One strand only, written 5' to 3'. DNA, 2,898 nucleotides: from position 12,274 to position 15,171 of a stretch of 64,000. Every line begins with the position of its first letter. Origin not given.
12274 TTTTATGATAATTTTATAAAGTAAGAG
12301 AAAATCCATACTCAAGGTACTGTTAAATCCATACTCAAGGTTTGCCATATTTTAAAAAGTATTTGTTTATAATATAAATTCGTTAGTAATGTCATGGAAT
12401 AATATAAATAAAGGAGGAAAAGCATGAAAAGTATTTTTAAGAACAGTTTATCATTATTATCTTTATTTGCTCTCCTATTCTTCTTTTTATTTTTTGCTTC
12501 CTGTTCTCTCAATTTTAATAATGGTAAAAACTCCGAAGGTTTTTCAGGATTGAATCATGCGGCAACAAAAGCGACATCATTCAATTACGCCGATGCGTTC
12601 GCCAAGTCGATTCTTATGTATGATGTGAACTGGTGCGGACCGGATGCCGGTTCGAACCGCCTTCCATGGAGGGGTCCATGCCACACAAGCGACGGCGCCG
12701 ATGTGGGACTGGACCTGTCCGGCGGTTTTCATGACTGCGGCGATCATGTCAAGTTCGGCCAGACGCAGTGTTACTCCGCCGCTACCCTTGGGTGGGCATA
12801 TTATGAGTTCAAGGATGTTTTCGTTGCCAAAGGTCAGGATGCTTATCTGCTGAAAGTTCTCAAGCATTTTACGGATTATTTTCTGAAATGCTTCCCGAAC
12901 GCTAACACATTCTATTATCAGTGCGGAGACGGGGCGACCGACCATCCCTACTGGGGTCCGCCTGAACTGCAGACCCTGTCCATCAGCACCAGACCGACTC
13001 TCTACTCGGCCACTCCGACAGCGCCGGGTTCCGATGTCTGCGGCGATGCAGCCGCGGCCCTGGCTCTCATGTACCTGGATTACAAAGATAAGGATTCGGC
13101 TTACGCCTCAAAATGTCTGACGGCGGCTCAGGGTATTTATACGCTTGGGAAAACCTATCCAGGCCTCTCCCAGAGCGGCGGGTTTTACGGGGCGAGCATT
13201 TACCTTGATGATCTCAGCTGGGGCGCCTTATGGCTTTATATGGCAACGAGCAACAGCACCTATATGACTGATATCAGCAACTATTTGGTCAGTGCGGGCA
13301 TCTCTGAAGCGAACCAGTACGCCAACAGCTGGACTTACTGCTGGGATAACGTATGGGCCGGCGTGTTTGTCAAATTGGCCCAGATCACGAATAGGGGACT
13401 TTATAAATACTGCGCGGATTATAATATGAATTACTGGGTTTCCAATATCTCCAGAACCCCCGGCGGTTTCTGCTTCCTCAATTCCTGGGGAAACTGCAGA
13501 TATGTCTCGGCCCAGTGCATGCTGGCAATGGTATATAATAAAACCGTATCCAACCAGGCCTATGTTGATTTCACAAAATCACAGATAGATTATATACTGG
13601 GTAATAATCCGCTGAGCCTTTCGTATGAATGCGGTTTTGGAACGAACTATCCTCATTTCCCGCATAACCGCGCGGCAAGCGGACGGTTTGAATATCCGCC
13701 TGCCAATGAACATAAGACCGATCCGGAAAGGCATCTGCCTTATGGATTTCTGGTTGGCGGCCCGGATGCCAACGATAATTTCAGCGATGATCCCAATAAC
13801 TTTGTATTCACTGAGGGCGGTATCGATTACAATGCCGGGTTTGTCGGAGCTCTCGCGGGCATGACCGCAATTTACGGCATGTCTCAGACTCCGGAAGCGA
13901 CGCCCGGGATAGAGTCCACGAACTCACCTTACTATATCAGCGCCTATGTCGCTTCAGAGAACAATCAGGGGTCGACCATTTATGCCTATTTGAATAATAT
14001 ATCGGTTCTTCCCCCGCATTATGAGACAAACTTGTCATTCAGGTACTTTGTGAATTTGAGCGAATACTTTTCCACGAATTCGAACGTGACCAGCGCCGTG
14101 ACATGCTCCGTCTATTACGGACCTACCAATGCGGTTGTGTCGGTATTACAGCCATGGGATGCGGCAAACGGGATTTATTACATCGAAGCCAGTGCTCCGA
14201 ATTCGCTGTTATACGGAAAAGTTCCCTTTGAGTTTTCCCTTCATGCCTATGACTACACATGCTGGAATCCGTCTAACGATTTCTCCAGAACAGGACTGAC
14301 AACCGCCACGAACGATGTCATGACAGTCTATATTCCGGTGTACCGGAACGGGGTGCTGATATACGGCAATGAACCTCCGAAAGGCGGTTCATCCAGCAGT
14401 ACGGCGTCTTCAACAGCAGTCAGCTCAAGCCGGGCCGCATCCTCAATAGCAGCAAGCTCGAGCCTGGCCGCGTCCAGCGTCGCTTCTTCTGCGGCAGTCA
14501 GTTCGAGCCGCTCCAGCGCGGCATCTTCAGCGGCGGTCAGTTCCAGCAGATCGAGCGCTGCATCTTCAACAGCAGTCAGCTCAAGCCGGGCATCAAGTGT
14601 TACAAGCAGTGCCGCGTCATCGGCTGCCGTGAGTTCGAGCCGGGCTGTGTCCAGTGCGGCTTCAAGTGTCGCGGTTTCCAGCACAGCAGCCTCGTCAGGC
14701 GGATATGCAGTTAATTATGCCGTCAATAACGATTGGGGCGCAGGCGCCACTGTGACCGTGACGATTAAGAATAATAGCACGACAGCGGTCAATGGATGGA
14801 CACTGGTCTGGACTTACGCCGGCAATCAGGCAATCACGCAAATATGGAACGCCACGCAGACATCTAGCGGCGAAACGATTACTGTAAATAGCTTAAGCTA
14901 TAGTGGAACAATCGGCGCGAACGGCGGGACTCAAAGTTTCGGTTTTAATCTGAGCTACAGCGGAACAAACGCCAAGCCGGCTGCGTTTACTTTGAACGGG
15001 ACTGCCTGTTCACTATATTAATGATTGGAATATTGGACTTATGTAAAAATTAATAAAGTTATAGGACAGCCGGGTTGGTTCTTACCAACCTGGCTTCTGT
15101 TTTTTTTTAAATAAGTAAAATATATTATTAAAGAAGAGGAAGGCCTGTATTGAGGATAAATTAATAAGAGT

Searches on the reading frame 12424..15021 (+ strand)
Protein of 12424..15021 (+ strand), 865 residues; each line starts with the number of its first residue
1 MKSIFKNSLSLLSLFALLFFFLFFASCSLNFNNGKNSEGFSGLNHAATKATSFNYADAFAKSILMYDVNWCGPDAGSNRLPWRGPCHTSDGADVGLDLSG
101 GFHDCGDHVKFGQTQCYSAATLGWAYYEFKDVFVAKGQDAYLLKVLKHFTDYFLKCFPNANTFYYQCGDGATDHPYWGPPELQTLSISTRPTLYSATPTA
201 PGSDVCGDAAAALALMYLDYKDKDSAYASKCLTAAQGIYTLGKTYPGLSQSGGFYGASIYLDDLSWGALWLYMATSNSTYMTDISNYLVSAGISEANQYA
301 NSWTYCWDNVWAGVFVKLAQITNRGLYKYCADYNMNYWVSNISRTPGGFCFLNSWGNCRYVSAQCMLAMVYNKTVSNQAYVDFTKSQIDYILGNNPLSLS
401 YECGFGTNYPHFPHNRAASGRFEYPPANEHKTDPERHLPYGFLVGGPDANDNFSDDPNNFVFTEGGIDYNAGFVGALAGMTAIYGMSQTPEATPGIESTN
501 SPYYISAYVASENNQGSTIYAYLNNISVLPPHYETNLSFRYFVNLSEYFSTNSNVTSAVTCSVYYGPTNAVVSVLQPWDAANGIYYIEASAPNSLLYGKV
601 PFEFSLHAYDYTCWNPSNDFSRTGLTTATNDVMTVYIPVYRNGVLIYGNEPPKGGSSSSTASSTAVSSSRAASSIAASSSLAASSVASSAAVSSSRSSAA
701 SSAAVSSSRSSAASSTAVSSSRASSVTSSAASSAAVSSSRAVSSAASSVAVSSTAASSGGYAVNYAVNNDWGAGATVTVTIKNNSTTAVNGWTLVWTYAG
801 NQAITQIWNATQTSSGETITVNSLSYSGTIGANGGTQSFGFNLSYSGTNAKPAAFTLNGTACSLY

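Call 9: search_protein_families(library=pfam, proteins=[window:12424-15021:+])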
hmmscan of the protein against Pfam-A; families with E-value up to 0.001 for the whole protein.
window:12424-15021:+ (865 aa): 3 families
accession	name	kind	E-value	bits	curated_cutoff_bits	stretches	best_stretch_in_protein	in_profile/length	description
PF00759.25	Glyco_hydro_9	-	4.4e-129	432.1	27.7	1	55-477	1-444/444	Glycosyl hydrolase family 9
PF00553.25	CBM_2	-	5e-28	97.8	24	1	763-862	3-101/101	Cellulose binding domain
PF00942.24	CBM_3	-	2.5e-07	31.4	22.4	1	508-588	4-82/83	Cellulose binding domain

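Call 17: find_encoding_contigs(protein=window:12424-15021:+, flank=10000, max_places=6)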
Protein window:12424-15021:+ (865 aa): no gene with exactly this product is on record in the collection.

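Call 18: find_homologous_proteins(query=window:12424-15021:+, max_evalue=1e-30)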
Query window:12424-15021:+ (865 aa): 2119 proteins with E <= 1e-30 among 8000 candidates; the best 120 are listed.
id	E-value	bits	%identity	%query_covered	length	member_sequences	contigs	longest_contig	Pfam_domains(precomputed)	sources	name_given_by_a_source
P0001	0.0e+0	1949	100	100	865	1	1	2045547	PF00553.26,PF00942.26,PF00759.26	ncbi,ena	-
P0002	0.0e+0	1364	70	100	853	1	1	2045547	PF00553.26,PF00942.26,PF00759.26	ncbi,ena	-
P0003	0.0e+0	1315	70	73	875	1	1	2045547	PF00553.26,PF00942.26,PF00759.26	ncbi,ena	-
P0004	0.0e+0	1014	55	95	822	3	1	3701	PF00553.26,PF00942.26,PF00759.26,PF13287.13,PF13290.14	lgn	-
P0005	0.0e+0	1013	68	70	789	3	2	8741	PF00942.26,PF00759.26,PF18666.8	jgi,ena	-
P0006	3.6e-293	993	52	100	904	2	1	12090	PF00553.26,PF00942.26,PF00759.26,PF13287.13,PF13290.14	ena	-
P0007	3.4e-290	983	52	94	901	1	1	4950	PF00553.26,PF00942.26,PF00759.26,PF13287.13,PF13290.14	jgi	jgi:endoglucanase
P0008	1.0e-289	982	62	74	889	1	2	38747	PF00942.26,PF00759.26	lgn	-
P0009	1.1e-286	972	60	69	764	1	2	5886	PF00553.26,PF00942.26,PF00759.26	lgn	-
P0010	1.7e-285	968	50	99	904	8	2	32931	PF00553.26,PF00942.26,PF00759.26,PF13287.13,PF13290.14,PF03174.20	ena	-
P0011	4.8e-283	960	53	94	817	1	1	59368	PF00553.26,PF00942.26,PF00759.26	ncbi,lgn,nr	ncbi:MAG: glycoside hydrolase family 9 protein [Firmicutes bacterium]|nr:glycoside hydrolase family 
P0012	5.9e-283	959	59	70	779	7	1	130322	PF00553.26,PF00942.26,PF00759.26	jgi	jgi:endoglucanase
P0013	2.1e-282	957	59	69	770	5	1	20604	PF00553.26,PF00942.26,PF00759.26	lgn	-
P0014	2.4e-282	957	56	74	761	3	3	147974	PF00553.26,PF00942.26,PF00759.26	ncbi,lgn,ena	-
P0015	6.6e-282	956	49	94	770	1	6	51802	PF00553.26,PF00942.26,PF00759.26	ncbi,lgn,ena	ncbi:MAG TPA: glycoside hydrolase family 9 protein [Bacillota bacterium]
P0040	2.1e-255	868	56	79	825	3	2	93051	PF00942.26,PF00759.26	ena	-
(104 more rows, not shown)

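Call 19: list_cluster_members(proteins=[P0001, P0005, P0008, P0011, P0014])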
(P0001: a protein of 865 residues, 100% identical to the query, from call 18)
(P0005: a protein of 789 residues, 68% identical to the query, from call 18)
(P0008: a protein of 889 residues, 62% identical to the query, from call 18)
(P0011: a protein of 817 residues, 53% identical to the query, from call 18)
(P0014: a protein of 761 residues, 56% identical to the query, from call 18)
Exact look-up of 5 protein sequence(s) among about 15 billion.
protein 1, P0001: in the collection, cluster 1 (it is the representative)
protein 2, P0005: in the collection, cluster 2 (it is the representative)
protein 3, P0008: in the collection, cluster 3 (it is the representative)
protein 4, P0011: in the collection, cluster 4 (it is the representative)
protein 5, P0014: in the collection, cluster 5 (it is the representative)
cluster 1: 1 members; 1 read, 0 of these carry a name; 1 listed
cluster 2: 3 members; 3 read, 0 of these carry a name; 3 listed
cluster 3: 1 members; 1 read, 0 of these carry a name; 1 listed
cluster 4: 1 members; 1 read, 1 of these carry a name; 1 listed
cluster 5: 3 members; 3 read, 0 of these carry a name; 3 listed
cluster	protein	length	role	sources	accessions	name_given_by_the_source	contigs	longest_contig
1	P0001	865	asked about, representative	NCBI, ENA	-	-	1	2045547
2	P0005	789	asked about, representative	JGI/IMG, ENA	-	-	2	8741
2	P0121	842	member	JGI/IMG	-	-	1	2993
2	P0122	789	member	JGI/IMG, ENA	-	-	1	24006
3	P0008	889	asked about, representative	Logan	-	-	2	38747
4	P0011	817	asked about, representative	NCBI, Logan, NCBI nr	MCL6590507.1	MAG: glycoside hydrolase family 9 protein [Firmicutes bacterium] | glycoside hydrolase family 9 protein [Bacillota bacterium]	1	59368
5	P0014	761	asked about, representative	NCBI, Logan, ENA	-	-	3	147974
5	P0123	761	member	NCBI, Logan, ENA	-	-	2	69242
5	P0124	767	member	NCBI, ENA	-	-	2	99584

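Call 20: find_encoding_contigs(protein=P0001, flank=10000, max_places=4)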
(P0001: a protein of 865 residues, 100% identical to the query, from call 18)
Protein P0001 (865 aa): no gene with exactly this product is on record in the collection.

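Call 21: find_encoding_contigs(protein=P0122, flank=10000, max_places=4)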
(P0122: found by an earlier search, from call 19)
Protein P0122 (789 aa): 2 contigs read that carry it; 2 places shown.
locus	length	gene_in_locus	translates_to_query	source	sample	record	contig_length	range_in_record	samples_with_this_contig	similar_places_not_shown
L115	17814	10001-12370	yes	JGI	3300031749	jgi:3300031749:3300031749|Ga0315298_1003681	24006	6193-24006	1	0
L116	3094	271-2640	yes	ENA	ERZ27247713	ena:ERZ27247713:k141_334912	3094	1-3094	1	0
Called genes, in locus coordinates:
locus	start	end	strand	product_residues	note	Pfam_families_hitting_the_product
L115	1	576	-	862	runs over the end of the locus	PF02861:Clp_N, PF23569:NBD_SMAX1, PF00004:AAA, PF17871:AAA_lid_9, PF00004:AAA, PF07724:AAA_2, PF07728:AAA_5, PF10431:ClpB_D2-small, +6 more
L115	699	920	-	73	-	PF01192:RNA_pol_Rpb6 (weak)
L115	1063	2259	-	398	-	PF13477:Glyco_trans_4_2 (weak), PF13439:Glyco_transf_4, PF13579:Glyco_trans_4_4, PF00534:Glycos_transf_1, PF13692:Glyco_trans_1_4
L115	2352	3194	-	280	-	PF06818:Fez1 (faint), PF23649:FKBP15 (weak), PF28016:Mua (faint)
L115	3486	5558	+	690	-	PF17804:TSP_NTD, PF00595:PDZ, PF17820:PDZ_6 (weak), PF03572:Peptidase_S41, PF11818:DUF3340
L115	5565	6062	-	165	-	PF09335:VTT_dom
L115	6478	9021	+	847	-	PF22848:ASD1_dom (weak), PF03422:CBM_6, PF18099:CBM_35_2, PF18666:CBM64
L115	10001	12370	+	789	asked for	PF00759:Glyco_hydro_9, PF00942:CBM_3, PF18666:CBM64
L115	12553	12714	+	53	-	-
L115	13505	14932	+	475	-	PF00331:Glyco_hydro_10, PF18666:CBM64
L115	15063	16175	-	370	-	PF08486:SpoIID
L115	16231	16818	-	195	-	PF01121:CoaE, PF13207:AAA_17 (weak), PF13238:AAA_18 (weak)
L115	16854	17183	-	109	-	PF04071:zf-like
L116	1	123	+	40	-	?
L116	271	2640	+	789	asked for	PF00759:Glyco_hydro_9, PF00942:CBM_3, PF18666:CBM64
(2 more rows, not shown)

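Call 35: find_encoding_contigs(protein=P0014, flank=10000, max_places=3)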
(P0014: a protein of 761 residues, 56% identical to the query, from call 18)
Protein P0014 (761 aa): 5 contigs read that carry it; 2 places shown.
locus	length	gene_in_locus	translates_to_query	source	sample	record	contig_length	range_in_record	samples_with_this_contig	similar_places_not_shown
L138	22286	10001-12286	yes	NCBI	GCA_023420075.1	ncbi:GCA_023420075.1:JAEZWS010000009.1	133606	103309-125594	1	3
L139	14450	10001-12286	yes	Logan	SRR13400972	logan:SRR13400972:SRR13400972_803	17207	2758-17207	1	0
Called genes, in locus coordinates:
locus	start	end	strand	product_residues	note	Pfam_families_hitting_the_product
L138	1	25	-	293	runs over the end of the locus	PF00528:BPD_transp_1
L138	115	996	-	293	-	PF00528:BPD_transp_1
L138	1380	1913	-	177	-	-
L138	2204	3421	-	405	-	PF00722:Glyco_hydro_16, PF14200:RicinB_lectin_2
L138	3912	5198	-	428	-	PF01547:SBP_bac_1, PF13416:SBP_bac_8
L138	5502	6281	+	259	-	PF00072:Response_reg, PF12833:HTH_18, PF00165:HTH_AraC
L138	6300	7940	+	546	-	PF06580:His_kinase, PF02518:HATPase_c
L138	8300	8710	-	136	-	PF01814:Hemerythrin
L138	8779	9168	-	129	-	PF04205:FMN_bind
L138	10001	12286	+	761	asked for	PF00759:Glyco_hydro_9, PF00942:CBM_3, PF00553:CBM_2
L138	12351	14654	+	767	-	PF00759:Glyco_hydro_9, PF00942:CBM_3, PF00553:CBM_2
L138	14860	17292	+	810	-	PF02011:Glyco_hydro_48, PF00553:CBM_2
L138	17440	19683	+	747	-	PF00759:Glyco_hydro_9, PF07691:PA14, PF00553:CBM_2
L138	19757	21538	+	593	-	PF17189:Glyco_hydro_30C (weak), PF00553:CBM_2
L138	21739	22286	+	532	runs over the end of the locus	PF00150:Cellulase, PF00553:CBM_2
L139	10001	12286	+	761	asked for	PF00759:Glyco_hydro_9, PF00942:CBM_3, PF00553:CBM_2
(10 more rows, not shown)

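Call 36: find_encoding_contigs(protein=P0008, flank=10000, max_places=3)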
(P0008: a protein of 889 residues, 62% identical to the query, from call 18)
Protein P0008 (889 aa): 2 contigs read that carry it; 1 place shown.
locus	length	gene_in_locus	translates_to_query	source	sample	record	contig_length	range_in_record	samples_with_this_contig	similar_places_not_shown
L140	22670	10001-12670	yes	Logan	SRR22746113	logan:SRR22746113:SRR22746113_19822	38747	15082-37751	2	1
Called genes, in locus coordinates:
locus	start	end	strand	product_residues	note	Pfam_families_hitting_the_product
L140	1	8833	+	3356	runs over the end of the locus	PF25023:TEN_YD-shell, PF05593:RHS_repeat (weak), PF25023:TEN_YD-shell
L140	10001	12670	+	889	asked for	PF00759:Glyco_hydro_9, PF00942:CBM_3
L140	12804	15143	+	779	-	PF07517:SecA_DEAD, PF00270:DEAD (faint), PF01043:SecA_PP_bind, PF21090:P-loop_SecA, PF07516:SecA_SW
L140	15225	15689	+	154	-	PF03928:HbpS-like (weak)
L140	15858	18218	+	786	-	PF00532:Peripla_BP_1, PF13407:Peripla_BP_4, PF13377:Peripla_BP_3, PF00990:GGDEF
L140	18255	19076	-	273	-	PF09394:Inhibitor_I42, PF00553:CBM_2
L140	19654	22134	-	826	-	PF00532:Peripla_BP_1, PF13407:Peripla_BP_4, PF13377:Peripla_BP_3, PF00989:PAS (weak), PF08448:PAS_4 (weak), PF00196:GerE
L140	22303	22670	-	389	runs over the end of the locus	PF00571:CBS, PF00990:GGDEF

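Call 49: find_encoding_contigs(protein=P0010, flank=10000, max_places=3)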
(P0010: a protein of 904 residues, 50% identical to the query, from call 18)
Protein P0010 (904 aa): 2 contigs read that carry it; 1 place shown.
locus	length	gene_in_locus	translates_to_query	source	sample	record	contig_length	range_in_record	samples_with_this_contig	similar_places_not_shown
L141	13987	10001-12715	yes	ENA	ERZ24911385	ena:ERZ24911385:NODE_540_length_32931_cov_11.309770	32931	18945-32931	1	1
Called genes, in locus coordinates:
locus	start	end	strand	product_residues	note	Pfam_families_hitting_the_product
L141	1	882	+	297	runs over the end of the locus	PF02653:BPD_transp_2, PF01032:FecCD (weak)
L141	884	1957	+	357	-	PF02653:BPD_transp_2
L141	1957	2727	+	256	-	PF00005:ABC_tran, PF13304:AAA_21 (faint), PF12399:BCA_ABC_TP_C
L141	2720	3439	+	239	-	PF00005:ABC_tran, PF13304:AAA_21 (faint)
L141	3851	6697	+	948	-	PF02011:Glyco_hydro_48, PF03174:CHB_HEX_C (faint), PF13287:Fn3_assoc, PF13290:CHB_HEX_C_1, PF13287:Fn3_assoc, PF00553:CBM_2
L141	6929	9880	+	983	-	PF00759:Glyco_hydro_9, PF00942:CBM_3, PF13287:Fn3_assoc, PF13290:CHB_HEX_C_1, PF13287:Fn3_assoc, PF13290:CHB_HEX_C_1, PF13287:Fn3_assoc, PF13290:CHB_HEX_C_1, +2 more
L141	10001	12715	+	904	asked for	PF00759:Glyco_hydro_9, PF00942:CBM_3, PF03174:CHB_HEX_C (faint), PF13290:CHB_HEX_C_1, PF13287:Fn3_assoc, PF13290:CHB_HEX_C_1, PF00553:CBM_2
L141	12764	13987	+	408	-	?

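Call 50: find_encoding_contigs(protein=P0040, flank=10000, max_places=3)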
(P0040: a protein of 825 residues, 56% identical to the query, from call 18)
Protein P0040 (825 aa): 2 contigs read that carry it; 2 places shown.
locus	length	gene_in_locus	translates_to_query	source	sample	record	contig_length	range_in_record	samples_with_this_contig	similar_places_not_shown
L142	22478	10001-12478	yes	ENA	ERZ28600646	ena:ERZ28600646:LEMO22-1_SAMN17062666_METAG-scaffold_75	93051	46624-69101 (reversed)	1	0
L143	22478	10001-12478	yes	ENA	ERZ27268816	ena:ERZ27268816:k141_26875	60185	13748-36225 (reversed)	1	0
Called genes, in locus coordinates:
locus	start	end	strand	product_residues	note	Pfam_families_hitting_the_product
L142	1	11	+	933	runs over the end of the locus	PF00942:CBM_3, PF12891:Glyco_hydro_44, PF00942:CBM_3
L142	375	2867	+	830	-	-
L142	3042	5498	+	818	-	-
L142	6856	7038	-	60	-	-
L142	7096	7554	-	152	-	-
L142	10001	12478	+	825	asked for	PF00759:Glyco_hydro_9, PF00942:CBM_3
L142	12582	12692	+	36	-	-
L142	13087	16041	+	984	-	PF03422:CBM_6, PF00942:CBM_3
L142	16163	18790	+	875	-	-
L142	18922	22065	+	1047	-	PF00759:Glyco_hydro_9, PF00942:CBM_3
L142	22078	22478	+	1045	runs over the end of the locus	PF00759:Glyco_hydro_9, PF00942:CBM_3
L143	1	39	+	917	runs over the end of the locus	PF00942:CBM_3, PF12891:Glyco_hydro_44, PF00942:CBM_3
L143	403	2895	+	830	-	-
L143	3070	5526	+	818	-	-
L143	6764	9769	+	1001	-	-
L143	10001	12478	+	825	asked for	PF00759:Glyco_hydro_9, PF00942:CBM_3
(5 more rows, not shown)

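Call 53: find_homologous_proteins(query=L115:3486-5558:+, max_evalue=1e-30)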
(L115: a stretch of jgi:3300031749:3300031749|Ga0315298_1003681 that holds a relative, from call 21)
Query L115:3486-5558:+ (690 aa): 7983 proteins with E <= 1e-30 among 8000 candidates; the best 120 are listed.
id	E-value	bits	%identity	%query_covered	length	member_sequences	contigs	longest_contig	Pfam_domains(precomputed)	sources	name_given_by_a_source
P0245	0.0e+0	1473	96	100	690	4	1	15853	PF17820.8,PF03572.24,PF00595.30,PF17804.7,PF11818.14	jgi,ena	-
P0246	4.9e-250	850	57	98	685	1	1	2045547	PF17820.8,PF03572.24,PF00595.30,PF17804.7,PF11818.14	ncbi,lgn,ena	-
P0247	2.1e-238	812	55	98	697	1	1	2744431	PF03572.24,PF00595.30,PF17804.7,PF11818.14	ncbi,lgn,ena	-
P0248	2.5e-235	801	55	98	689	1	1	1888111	PF17820.8,PF03572.24,PF00595.30,PF17804.7,PF11818.14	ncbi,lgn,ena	-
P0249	8.0e-227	773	52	100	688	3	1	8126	PF03572.24,PF00595.30,PF17804.7,PF11818.14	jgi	-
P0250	5.4e-204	698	49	100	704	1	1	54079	PF17820.8,PF03572.24,PF00595.30,PF17804.7,PF11818.14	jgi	jgi:carboxyl-terminal processing protease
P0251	2.9e-200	686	49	99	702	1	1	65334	PF17820.8,PF03572.24,PF17804.7,PF11818.14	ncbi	-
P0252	1.1e-197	677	47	100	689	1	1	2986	PF17820.8,PF03572.24,PF00595.30,PF17804.7,PF11818.14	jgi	jgi:carboxyl-terminal processing protease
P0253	5.4e-197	675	48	99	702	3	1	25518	PF17820.8,PF03572.24,PF17804.7,PF11818.14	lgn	-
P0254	9.6e-195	667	48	100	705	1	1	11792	PF17820.8,PF03572.24,PF00595.30,PF17804.7,PF11818.14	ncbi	-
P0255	3.1e-194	666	48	96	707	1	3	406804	PF17820.8,PF03572.24,PF17804.7,PF11818.14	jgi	jgi:carboxyl-terminal processing protease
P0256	4.1e-194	665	49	96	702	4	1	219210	PF03572.24,PF17804.7,PF11818.14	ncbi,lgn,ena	-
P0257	3.8e-193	662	48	97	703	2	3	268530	PF17820.8,PF03572.24,PF17804.7,PF11818.14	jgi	jgi:carboxyl-terminal processing protease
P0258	5.5e-193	661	46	98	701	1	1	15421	PF17820.8,PF03572.24,PF00595.30,PF17804.7,PF11818.14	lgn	-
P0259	3.0e-192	659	47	100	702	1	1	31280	PF17820.8,PF03572.24,PF17804.7,PF11818.14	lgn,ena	-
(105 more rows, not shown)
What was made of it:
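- Its 2,045,547-bp contig carries a Prc homologue 57% identical to the L115 Prc (calls 18, 53).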

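Call 54: find_encoding_contigs(protein=P0246, flank=10000, max_places=4)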
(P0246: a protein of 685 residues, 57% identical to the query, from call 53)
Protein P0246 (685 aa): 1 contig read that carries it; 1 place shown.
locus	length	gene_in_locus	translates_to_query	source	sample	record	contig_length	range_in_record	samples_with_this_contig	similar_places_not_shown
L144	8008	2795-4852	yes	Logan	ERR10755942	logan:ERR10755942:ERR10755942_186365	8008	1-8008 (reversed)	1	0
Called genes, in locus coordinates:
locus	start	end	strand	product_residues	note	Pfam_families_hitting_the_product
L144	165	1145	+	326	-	PF00535:Glycos_transf_2, PF10111:Glyco_tranf_2_2 (weak), PF13641:Glyco_tranf_2_3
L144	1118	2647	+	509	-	PF13231:PMT_2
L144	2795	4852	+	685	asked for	PF17804:TSP_NTD, PF00595:PDZ, PF17820:PDZ_6 (weak), PF03572:Peptidase_S41, PF11818:DUF3340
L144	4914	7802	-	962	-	PF24814:WD40_Prp19, PF24817:WD40_WDHD1_1st, PF25174:Beta-prop_THOC3, PF23414:Beta-prop_EML_2, PF25173:Beta-prop_WDR3_1st, PF23381:Beta-prop_IFT122_1st, PF25175:Beta-prop_WDR5, PF24817:WD40_WDHD1_1st, +16 more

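Call 55: find_encoding_contigs(protein=P0247, flank=10000, max_places=3)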
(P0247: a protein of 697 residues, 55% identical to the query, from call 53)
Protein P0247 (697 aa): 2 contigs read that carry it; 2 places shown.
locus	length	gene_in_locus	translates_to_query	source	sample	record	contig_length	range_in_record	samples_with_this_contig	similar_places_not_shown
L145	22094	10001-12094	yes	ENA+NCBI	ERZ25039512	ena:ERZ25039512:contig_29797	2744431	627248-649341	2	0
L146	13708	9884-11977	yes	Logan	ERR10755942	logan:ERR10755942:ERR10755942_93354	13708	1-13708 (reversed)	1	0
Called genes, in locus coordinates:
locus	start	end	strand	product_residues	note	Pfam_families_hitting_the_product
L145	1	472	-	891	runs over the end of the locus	PF07517:SecA_DEAD, PF01043:SecA_PP_bind, PF21090:P-loop_SecA, PF07516:SecA_SW, PF02810:SEC-C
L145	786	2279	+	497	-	PF22694:CtpB_N-like, PF00595:PDZ, PF13180:PDZ_2, PF17820:PDZ_6, PF03572:Peptidase_S41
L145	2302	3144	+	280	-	PF17848:Zn_ribbon_ACC, PF01039:Carboxyl_trans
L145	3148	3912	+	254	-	PF00005:ABC_tran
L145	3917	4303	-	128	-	PF07719:TPR_2 (faint)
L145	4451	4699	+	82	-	PF09851:SHOCT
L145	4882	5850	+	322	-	PF05496:RuvB_N (faint), PF00004:AAA, PF07726:AAA_3, PF07728:AAA_5, PF17863:AAA_lid_2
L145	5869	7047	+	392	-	PF01882:DUF58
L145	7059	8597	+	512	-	-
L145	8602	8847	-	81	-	PF14242:DUF4342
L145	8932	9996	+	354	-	PF13641:Glyco_tranf_2_3, PF00535:Glycos_transf_2, PF10111:Glyco_tranf_2_2 (weak)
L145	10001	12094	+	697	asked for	PF17804:TSP_NTD, PF00595:PDZ, PF03572:Peptidase_S41, PF11818:DUF3340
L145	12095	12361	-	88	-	-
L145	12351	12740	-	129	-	-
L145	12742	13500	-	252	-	PF00106:adh_short, PF08659:KR, PF13561:adh_short_C2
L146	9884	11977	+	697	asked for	PF17804:TSP_NTD, PF00595:PDZ, PF03572:Peptidase_S41, PF11818:DUF3340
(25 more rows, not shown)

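Call 56: find_encoding_contigs(protein=P0248, flank=10000, max_places=3)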
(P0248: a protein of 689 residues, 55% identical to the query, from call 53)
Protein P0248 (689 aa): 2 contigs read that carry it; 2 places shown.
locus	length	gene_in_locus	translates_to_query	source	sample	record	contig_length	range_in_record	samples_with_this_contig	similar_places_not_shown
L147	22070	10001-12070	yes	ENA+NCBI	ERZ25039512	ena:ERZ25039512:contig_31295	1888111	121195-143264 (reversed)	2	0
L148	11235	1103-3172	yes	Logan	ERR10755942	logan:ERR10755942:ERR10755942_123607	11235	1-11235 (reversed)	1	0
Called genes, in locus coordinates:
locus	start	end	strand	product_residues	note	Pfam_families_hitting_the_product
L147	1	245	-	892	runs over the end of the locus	PF07517:SecA_DEAD, PF01043:SecA_PP_bind, PF21090:P-loop_SecA, PF07516:SecA_SW, PF02810:SEC-C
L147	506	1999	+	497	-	PF22694:CtpB_N-like, PF00595:PDZ, PF13180:PDZ_2, PF17820:PDZ_6, PF03572:Peptidase_S41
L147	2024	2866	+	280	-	PF17848:Zn_ribbon_ACC, PF01039:Carboxyl_trans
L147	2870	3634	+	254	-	PF00005:ABC_tran, PF13304:AAA_21 (faint)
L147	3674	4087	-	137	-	PF07719:TPR_2 (faint), PF13424:TPR_12 (faint)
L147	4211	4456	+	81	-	PF09851:SHOCT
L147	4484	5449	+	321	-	PF05496:RuvB_N (faint), PF00004:AAA, PF07726:AAA_3, PF07728:AAA_5, PF17863:AAA_lid_2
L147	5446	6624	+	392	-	PF01882:DUF58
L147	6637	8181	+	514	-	-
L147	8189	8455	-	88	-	PF14242:DUF4342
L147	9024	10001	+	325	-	PF00535:Glycos_transf_2, PF10111:Glyco_tranf_2_2 (weak), PF13641:Glyco_tranf_2_3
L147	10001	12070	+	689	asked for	PF17804:TSP_NTD, PF00595:PDZ, PF17820:PDZ_6 (faint), PF03572:Peptidase_S41, PF11818:DUF3340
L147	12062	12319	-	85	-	PF03692:CxxCxxCC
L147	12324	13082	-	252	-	PF00106:adh_short, PF08659:KR, PF13561:adh_short_C2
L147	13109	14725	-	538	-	PF00083:Sugar_tr, PF07690:MFS_1, PF13347:MFS_2 (faint)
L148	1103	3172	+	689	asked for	PF17804:TSP_NTD, PF00595:PDZ, PF17820:PDZ_6 (faint), PF03572:Peptidase_S41, PF11818:DUF3340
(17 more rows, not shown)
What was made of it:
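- The lineage looks diderm, with outer-membrane efflux protein (OEP) and Prc genes (calls 54-56).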
